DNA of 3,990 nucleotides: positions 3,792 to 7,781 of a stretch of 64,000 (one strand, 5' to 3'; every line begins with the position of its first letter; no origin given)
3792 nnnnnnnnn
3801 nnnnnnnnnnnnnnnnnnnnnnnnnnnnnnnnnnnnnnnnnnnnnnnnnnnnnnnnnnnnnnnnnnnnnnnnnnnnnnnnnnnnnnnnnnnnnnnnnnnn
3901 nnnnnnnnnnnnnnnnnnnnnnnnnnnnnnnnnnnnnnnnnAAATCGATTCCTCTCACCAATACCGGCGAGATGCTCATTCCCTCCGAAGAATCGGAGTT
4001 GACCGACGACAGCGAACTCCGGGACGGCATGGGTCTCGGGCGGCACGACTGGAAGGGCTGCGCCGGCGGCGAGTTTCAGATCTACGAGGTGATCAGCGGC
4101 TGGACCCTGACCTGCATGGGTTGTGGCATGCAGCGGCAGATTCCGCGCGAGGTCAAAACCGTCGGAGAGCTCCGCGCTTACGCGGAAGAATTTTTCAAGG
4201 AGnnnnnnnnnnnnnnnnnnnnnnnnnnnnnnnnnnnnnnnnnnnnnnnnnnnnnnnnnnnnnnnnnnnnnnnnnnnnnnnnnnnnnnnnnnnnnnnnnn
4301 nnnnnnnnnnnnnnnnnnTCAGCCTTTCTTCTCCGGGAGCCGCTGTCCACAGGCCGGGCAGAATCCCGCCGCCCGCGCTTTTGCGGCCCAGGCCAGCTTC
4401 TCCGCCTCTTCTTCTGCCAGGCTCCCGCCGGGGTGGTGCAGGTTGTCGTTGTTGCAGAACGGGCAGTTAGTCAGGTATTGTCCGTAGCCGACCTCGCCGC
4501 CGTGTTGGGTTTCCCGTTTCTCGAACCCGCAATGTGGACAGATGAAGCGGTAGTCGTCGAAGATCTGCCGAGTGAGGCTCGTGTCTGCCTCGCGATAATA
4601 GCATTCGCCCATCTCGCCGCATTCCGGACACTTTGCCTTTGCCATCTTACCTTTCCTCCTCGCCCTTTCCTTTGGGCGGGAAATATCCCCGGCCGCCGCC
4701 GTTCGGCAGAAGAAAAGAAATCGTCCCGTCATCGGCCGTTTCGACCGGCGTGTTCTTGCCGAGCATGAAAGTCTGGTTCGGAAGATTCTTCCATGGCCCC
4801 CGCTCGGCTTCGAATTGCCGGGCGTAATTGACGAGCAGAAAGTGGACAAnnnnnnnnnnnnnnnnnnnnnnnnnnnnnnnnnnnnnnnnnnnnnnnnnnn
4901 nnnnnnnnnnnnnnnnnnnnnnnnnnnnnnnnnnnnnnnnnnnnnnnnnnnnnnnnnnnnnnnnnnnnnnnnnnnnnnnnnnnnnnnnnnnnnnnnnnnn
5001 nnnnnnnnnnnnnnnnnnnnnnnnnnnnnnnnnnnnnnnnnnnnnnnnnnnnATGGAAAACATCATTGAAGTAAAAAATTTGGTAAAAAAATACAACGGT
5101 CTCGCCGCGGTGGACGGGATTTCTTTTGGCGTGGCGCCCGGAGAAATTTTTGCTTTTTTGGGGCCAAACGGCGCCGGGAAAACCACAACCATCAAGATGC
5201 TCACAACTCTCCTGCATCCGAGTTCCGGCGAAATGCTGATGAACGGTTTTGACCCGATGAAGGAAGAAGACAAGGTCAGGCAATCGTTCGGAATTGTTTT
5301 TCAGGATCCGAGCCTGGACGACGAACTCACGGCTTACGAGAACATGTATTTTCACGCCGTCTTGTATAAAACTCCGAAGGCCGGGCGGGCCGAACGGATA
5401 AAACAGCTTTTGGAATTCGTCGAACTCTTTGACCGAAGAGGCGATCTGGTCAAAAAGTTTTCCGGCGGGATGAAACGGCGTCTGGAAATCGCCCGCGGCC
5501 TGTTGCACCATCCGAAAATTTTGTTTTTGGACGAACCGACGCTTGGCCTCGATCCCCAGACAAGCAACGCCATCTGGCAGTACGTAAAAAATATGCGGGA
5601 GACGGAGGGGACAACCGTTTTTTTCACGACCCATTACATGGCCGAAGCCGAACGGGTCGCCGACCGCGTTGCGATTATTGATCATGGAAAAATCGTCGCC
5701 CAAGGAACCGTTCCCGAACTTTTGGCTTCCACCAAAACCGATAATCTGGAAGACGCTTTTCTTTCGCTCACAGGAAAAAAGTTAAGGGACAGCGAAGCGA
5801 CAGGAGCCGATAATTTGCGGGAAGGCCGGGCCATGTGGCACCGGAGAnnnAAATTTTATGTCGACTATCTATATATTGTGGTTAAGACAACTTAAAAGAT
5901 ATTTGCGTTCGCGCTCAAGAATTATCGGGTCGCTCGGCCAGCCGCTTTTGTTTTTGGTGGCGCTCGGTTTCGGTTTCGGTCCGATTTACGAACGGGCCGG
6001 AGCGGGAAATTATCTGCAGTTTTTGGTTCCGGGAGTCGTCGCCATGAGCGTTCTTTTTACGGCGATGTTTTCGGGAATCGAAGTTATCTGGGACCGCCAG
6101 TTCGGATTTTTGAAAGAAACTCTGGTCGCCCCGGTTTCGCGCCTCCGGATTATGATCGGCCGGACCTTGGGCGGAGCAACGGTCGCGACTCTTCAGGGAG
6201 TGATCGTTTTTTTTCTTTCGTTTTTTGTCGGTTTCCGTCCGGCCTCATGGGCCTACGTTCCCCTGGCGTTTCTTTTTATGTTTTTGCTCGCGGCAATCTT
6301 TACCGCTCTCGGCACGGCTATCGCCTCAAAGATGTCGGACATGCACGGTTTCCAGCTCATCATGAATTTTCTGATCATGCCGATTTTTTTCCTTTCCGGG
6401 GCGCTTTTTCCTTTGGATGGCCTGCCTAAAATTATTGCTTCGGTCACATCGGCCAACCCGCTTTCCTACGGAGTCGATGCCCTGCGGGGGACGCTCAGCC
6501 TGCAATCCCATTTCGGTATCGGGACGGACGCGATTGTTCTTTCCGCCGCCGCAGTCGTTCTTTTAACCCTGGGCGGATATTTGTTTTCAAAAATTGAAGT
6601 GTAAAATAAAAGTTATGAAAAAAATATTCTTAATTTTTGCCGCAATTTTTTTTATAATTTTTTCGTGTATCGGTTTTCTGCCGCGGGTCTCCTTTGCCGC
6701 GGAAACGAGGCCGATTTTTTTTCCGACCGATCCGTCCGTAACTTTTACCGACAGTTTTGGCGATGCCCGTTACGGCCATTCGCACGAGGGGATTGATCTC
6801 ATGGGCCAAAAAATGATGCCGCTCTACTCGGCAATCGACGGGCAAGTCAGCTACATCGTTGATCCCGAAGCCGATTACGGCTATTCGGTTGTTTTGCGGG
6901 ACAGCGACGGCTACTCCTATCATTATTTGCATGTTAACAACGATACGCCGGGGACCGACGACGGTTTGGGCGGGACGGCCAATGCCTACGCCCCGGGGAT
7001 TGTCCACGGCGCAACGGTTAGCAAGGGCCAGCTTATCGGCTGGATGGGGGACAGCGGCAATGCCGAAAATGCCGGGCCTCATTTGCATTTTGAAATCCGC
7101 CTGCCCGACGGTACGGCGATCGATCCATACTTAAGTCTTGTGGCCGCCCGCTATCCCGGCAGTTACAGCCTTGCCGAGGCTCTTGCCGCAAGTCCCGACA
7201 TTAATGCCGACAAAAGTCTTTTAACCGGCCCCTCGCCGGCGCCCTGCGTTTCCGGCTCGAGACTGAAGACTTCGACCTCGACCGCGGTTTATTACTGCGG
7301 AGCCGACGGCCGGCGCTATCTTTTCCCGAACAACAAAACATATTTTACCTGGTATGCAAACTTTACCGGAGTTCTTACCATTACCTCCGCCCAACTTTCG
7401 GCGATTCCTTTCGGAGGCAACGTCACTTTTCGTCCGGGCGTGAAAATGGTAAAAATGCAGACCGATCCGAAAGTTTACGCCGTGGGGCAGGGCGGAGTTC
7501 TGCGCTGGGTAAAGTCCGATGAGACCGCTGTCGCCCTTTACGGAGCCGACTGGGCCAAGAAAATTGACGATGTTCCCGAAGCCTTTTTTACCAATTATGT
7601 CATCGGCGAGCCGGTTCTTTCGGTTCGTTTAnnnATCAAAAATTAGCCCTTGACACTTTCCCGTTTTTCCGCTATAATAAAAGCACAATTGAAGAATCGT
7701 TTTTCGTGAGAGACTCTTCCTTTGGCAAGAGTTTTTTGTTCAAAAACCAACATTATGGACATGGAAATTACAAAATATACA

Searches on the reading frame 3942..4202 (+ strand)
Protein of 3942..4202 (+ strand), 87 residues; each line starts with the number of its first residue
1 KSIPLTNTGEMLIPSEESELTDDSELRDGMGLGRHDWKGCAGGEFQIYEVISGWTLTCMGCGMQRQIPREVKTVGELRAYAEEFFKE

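Call 8: search_protein_families(library=pfam, max_evalue=1, proteins=[window:3942-4202:+])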
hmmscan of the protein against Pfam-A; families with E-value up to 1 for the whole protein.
window:3942-4202:+ (87 aa): 0 families

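Call 51: search_protein_families(library=phrogs, max_evalue=0.01, proteins=[window:3942-4202:+])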
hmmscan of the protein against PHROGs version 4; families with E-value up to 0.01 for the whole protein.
window:3942-4202:+ (87 aa): 0 families

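Call 52: search_protein_families(library=ncbifam, max_evalue=0.1, proteins=[window:3942-4202:+])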
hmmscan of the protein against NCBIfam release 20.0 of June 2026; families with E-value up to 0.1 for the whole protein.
window:3942-4202:+ (87 aa): 0 families

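Call 85: search_protein_families(library=padloc, max_evalue=0.01, proteins=[window:3942-4202:+])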
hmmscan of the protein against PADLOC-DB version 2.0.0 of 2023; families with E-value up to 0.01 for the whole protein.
window:3942-4202:+ (87 aa): 0 families

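Call 88: find_homologous_proteins(query=A9, max_evalue=0.001)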
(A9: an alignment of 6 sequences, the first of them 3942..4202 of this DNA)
Query A9 (6 sequences) (87 aa, profile of the alignment): 16 proteins with E <= 0.001 among 836 candidates.
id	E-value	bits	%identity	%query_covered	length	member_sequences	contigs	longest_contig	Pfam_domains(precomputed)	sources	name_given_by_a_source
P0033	1.5e-37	145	62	100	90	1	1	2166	-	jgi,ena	-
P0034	3.2e-37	144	55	100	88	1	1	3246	-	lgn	-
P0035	1.8e-35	139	100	100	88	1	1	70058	-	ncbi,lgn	-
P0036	3.6e-33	131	87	100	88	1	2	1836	-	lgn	-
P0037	2.1e-30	122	55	98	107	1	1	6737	-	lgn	-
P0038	4.0e-30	121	82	100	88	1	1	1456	-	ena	-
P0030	6.0e-24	102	34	70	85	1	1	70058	-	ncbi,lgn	-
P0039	9.1e-24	101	56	93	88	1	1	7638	-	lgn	-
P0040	2.0e-21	94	37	90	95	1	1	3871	-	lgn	-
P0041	9.9e-21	91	35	87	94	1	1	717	-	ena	-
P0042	1.6e-20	91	28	75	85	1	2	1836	-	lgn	-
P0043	1.3e-18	85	28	80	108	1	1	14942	-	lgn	-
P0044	2.0e-18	84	29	83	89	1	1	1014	-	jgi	jgi:hypothetical protein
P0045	1.2e-17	82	30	80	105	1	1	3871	-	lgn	-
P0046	4.9e-17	80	26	87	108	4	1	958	-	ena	-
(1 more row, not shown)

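Call 89: find_encoding_contigs(protein=P0043, flank=8000)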
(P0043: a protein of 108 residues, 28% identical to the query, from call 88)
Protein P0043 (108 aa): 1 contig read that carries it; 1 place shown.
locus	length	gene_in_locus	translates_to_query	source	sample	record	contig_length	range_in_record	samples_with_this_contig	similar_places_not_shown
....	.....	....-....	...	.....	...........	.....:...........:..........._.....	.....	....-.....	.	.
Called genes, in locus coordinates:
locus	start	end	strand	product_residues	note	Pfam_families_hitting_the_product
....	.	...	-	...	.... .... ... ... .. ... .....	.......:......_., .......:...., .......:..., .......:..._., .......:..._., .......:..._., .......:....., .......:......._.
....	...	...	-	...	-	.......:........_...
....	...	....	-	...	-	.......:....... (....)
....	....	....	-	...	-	-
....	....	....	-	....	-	-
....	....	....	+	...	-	-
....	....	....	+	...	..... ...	-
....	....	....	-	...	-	-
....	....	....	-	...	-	-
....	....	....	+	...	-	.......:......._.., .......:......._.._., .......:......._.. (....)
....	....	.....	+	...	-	-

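Call 90: find_encoding_contigs(protein=P0039, flank=8000)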
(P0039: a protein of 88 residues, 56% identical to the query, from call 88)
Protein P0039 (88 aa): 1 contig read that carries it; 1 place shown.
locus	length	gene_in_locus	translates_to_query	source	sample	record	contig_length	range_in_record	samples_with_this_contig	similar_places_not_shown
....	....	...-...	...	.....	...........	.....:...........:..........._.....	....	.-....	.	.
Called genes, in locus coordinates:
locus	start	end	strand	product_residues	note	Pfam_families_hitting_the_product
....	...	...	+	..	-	-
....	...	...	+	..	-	-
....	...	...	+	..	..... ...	-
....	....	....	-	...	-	-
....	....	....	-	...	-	-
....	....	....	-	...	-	-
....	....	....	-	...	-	-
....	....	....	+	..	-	-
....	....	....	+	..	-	-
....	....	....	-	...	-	-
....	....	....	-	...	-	-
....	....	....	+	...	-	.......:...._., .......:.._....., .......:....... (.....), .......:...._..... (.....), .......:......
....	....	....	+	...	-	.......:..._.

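Call 91: find_encoding_contigs(protein=P0037, flank=8000)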
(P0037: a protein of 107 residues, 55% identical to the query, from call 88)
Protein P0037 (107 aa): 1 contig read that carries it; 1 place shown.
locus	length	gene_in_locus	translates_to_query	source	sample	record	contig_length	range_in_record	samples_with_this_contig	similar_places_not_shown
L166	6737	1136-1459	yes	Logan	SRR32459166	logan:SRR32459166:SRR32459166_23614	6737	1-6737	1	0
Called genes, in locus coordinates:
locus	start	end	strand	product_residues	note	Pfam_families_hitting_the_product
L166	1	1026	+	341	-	?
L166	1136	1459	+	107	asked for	-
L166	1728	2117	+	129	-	-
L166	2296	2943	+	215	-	-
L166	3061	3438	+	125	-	-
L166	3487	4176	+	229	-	PF14371:DUF4412 (weak)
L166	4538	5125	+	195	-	PF13328:HD_4, PF01966:HD (weak)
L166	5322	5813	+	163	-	PF03073:TspO_MBR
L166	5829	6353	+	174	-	-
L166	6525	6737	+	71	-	?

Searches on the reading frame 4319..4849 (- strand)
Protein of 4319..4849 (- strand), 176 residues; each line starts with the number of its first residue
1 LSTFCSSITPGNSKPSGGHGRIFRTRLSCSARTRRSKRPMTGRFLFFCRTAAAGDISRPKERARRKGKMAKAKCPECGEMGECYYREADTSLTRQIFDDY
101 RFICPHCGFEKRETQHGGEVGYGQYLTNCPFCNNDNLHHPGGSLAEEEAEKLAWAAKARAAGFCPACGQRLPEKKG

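Call 8: search_protein_families(library=pfam, max_evalue=1, proteins=[window:4319-4849:-])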
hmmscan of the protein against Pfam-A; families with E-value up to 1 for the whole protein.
window:4319-4849:- (176 aa): 25 families
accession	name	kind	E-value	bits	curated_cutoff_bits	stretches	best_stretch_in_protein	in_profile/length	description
PF09723.15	Zn_ribbon_8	-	0.0028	18.1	34.4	0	68-79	23-34/41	Zinc ribbon domain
PF05876.18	GpA_ATPase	-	0.003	17.7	25.6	1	72-123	195-245/247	Phage terminase large subunit gpA, ATPase domain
PF12773.13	DZR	-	0.0037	17.8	27.3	1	158-172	9-23/45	Double zinc ribbon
PF23548.1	Zn_ribbon_FGT1_2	-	0.0037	17.3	27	0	101-110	20-29/35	FORGETTER1 second zinc ribbon domain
PF14369.11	Zn_ribbon_19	-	0.0056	17.2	30.8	0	103-108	23-28/35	zinc-ribbon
PF13248.11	Zn_ribbon_3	-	0.0078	16.1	27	0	163-171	18-26/26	zinc-ribbon domain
PF25207.1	DUF7837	-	0.015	15.7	27.8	0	159-174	3-18/47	Domain of unknown function (DUF7837)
PF07754.17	HVO_2753_ZBP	-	0.016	15.4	33.2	0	70-80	15-25/46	Small zinc finger protein HVO_2753-like, Zn-binding pocket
PF23451.1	Zn_ribbon_PaaD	-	0.021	14.9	27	0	62-78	5-21/53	PaaD zinc beta ribbon domain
PF03367.19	Zn_ribbon_ZPR1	-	0.024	14.5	23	1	72-120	7-54/56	ZPR1 zinc-finger domain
PF25208.1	DUF7838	-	0.028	14.8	28.5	1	71-110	6-42/55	Domain of unknown function (DUF7838)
PF24458.1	DUF7573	-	0.1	13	30.2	0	71-107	11-36/39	Domain of unknown function (DUF7573)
PF22415.1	PSV_ORF131-like_dom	-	0.11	12.9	27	1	64-83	15-34/80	PSV_Hypothetical protein ORF131-like domain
PF12760.12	Zn_ribbon_IS1595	-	0.15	12.5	25.4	0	101-110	18-27/46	Transposase zinc-ribbon domain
PF23146.2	Zf_IFT144_1st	-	0.2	12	27.5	0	163-173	6-16/25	IFT144, first zinc finger domain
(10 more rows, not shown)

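Call 52: search_protein_families(library=ncbifam, max_evalue=0.1, proteins=[window:4319-4849:-])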
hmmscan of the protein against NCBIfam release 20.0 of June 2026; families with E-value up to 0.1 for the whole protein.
window:4319-4849:- (176 aa): 4 families
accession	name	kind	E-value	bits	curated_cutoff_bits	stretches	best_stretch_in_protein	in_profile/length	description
NF041911.1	HVO_0649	equivalog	0.0013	18.6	70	2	59-112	10-60/65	HVO_0649 family zinc finger protein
TIGR02605.1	CxxC_CxxC_SSSS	subfamily_domain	0.0032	17.5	31.3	0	100-137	4-37/52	FmdB family zinc ribbon protein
TIGR03831.1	YgiT_finger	domain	0.016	15.5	20.2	0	73-79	34-40/46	YgiT-type zinc finger protein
NF011481.0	PRK14890.1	equivalog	0.033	14.2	61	1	65-110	21-59/61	putative Zn-ribbon RNA-binding protein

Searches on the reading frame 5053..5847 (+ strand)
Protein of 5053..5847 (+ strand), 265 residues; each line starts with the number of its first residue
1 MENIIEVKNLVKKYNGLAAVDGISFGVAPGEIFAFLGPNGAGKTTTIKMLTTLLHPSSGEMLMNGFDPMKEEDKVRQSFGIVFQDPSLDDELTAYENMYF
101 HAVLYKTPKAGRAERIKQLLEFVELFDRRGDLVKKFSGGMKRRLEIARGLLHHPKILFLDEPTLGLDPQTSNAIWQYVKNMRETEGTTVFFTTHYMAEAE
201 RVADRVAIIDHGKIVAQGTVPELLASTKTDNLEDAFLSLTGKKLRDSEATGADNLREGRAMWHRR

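Call 20: search_protein_families(library=pfam, max_evalue=0.001, proteins=[window:5053-5847:+])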
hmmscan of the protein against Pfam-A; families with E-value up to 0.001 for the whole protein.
window:5053-5847:+ (265 aa): 3 families
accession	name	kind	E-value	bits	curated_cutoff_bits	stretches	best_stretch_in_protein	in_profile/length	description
PF00005.33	ABC_tran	-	1.8e-34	119.7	25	1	21-163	2-136/137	ABC transporter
PF13304.12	AAA_21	-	1.3e-10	42.3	27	1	135-194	237-298/304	AAA domain, putative AbiEii toxin, Type IV TA system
PF13175.12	AAA_15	-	0.00022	21.4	32.1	0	33-70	26-55/374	AAA ATPase domain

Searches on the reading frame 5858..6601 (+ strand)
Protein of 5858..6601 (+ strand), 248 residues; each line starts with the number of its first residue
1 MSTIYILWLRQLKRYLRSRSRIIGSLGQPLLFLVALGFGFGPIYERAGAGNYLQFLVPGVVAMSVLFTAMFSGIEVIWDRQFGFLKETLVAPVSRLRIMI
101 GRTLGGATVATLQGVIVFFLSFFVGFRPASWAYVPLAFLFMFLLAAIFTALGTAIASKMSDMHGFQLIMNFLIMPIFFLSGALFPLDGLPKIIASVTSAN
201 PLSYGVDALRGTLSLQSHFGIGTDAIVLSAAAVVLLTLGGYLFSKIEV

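Call 20: search_protein_families(library=pfam, max_evalue=0.001, proteins=[window:5858-6601:+])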
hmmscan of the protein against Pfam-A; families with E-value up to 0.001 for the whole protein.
window:5858-6601:+ (248 aa): 2 families
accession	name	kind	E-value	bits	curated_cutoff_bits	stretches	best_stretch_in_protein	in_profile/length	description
PF01061.29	ABC2_membrane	-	4.1e-36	125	26.9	1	4-212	3-209/211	ABC-2 type transporter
PF12698.13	ABC2_membrane_3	-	9.7e-20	71.4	31.6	1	49-239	157-345/347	ABC-2 family transporter protein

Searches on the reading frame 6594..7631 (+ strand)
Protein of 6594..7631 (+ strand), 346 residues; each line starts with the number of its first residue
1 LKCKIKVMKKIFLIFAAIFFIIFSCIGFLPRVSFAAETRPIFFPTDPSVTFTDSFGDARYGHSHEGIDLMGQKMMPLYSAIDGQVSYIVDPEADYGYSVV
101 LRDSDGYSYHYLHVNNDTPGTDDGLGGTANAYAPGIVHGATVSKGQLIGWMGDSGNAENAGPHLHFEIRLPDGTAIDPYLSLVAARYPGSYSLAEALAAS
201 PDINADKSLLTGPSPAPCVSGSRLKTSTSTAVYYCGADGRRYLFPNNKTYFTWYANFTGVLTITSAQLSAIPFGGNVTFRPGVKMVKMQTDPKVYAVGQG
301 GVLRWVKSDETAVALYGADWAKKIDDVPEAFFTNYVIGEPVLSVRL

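Call 20: search_protein_families(library=pfam, max_evalue=0.001, proteins=[window:6594-7631:+])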
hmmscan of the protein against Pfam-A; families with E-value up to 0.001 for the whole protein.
window:6594-7631:+ (346 aa): 1 family
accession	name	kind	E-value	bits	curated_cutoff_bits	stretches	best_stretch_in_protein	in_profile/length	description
PF01551.29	Peptidase_M23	-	1.9e-17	63.7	28.7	2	138-178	59-96/96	Peptidase family M23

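Call 74: find_encoding_contigs(protein=window:6615-7631:+, flank=7000)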
Protein window:6615-7631:+ (339 aa): no gene with exactly this product is on record in the collection.
